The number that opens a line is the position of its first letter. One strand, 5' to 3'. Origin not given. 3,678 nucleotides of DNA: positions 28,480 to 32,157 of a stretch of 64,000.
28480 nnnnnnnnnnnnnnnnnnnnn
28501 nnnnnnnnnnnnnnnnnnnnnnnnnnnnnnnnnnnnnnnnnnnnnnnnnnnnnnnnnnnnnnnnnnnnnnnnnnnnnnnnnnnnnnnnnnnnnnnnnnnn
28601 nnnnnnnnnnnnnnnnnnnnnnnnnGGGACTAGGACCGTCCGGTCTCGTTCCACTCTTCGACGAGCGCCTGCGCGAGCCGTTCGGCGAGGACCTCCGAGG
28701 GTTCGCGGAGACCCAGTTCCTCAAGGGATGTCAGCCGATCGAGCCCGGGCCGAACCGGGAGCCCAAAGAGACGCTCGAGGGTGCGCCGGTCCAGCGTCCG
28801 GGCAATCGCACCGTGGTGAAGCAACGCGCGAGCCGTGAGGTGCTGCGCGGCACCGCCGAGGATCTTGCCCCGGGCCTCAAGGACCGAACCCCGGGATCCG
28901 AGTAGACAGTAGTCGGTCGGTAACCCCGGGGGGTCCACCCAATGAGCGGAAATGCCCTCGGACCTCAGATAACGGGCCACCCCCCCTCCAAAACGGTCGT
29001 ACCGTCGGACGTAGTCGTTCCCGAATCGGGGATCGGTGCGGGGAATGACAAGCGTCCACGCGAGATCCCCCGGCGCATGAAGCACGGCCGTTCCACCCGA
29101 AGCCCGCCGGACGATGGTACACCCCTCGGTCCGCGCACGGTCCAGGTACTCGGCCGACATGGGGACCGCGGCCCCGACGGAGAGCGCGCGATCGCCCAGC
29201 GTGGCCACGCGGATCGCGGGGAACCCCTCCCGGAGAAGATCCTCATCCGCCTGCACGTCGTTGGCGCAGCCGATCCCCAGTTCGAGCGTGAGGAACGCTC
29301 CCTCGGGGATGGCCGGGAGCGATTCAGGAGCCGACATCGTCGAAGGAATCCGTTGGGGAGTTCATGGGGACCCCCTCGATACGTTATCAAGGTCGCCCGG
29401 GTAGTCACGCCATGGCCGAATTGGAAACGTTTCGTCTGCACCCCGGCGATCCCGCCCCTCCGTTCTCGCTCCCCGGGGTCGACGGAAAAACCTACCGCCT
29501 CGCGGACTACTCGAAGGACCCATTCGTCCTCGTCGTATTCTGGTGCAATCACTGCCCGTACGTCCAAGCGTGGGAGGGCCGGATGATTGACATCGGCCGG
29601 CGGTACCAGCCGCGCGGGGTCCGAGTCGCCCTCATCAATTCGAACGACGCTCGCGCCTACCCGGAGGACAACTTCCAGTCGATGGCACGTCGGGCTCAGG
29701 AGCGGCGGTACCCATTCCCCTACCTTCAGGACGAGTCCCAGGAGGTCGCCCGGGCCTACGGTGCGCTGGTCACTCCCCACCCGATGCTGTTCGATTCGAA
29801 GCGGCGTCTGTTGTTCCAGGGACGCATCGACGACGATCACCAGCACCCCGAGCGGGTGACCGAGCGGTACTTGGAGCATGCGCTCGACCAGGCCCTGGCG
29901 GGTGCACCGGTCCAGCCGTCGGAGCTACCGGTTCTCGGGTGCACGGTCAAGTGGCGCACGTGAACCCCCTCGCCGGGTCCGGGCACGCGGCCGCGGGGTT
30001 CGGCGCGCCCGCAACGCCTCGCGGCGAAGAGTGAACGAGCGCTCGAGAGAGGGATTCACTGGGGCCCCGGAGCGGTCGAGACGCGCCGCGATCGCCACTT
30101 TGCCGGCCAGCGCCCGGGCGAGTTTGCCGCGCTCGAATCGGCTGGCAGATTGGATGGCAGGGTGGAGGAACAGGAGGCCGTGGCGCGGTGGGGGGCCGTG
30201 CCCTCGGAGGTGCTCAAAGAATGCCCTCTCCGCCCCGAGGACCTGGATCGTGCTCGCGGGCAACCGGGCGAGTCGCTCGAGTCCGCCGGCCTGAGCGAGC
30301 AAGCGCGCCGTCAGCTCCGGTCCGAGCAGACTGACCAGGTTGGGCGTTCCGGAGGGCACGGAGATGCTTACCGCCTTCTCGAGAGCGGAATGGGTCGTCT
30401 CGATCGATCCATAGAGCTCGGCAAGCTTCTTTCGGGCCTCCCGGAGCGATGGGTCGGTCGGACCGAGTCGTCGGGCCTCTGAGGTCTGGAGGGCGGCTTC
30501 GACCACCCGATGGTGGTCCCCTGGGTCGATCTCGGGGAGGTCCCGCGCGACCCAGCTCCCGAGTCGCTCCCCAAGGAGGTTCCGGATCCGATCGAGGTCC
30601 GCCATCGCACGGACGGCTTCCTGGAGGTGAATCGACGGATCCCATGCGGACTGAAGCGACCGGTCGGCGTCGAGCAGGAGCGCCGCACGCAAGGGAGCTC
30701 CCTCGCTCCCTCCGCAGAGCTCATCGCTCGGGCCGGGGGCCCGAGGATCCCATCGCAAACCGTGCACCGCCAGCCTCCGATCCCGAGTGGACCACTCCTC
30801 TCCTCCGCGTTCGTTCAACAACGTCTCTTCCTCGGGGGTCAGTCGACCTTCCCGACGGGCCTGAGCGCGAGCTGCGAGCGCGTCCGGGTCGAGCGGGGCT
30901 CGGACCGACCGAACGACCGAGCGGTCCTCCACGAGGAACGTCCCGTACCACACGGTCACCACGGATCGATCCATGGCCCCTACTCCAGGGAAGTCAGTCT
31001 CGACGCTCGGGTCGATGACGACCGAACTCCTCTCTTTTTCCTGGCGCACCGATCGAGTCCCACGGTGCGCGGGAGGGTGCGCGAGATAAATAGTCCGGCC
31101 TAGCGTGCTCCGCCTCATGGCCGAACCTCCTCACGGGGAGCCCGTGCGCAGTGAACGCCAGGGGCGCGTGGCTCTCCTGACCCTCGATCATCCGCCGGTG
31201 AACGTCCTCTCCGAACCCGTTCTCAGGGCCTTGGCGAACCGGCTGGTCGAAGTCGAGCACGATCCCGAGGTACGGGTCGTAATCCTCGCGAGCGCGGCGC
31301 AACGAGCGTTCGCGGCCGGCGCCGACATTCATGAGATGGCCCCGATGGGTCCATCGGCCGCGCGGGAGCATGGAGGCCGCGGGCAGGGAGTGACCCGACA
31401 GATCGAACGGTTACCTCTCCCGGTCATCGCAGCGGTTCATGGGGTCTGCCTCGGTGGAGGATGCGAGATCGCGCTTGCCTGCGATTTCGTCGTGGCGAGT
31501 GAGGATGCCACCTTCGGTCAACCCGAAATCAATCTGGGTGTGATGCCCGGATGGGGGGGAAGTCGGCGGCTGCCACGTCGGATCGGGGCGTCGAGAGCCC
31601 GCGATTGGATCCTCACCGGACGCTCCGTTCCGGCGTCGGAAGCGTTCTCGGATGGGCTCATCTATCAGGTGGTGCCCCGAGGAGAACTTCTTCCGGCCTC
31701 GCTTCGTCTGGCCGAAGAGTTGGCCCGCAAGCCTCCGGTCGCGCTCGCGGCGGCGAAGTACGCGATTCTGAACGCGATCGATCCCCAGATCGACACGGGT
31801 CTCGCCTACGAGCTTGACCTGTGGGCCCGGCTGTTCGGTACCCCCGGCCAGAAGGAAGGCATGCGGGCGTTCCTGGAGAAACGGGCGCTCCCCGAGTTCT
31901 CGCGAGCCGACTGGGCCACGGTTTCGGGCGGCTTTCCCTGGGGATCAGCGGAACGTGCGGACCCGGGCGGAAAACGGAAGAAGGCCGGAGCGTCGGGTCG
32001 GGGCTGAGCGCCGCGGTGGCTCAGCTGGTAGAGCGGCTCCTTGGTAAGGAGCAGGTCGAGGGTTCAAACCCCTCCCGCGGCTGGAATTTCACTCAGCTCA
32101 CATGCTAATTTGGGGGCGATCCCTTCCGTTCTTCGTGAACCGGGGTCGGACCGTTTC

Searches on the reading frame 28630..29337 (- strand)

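Call 81: search_protein_families(library=pfam, proteins=[window:28630-29337:-], max_evalue=0.0001)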
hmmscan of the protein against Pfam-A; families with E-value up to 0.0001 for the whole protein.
window:28630-29337:- (235 aa): 1 family
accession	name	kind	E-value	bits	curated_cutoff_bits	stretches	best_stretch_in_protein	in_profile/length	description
PF21948.1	LplA-B_cat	-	3e-15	57.2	27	1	64-209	47-182/200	Lipoyl protein ligase A/B catalytic domain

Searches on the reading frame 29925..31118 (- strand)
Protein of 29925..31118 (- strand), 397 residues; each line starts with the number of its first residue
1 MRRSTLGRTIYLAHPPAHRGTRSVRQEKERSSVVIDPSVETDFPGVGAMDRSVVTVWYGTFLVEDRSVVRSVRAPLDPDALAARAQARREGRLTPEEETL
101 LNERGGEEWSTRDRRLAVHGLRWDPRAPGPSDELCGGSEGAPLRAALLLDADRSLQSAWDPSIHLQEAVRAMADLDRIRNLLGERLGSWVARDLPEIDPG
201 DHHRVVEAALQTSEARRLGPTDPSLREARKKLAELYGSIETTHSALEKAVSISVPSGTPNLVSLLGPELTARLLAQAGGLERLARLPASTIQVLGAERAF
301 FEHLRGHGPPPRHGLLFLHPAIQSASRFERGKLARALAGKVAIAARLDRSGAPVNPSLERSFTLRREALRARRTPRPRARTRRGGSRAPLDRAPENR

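Call 14: search_protein_families(library=pfam, proteins=[window:29925-31118:-], max_evalue=0.00001)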
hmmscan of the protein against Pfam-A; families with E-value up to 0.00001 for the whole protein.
window:29925-31118:- (397 aa): 1 family
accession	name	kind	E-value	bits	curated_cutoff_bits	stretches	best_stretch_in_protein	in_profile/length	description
PF01798.23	Nop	-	5.9e-33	114.7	25.4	1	228-352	85-209/228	snoRNA binding domain, fibrillarin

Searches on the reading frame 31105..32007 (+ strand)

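Call 81: search_protein_families(library=pfam, proteins=[window:31105-32007:+], max_evalue=0.0001)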
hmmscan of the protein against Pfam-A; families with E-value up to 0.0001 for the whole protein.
window:31105-32007:+ (300 aa): 2 families
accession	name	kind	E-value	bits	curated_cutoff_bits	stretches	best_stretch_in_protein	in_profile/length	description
PF00378.25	ECH_1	-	4.1e-62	210.2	27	1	18-261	2-245/251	Enoyl-CoA hydratase/isomerase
PF16113.10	ECH_2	-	5.3e-31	108.8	27.2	1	24-195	3-177/335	Enoyl-CoA hydratase/isomerase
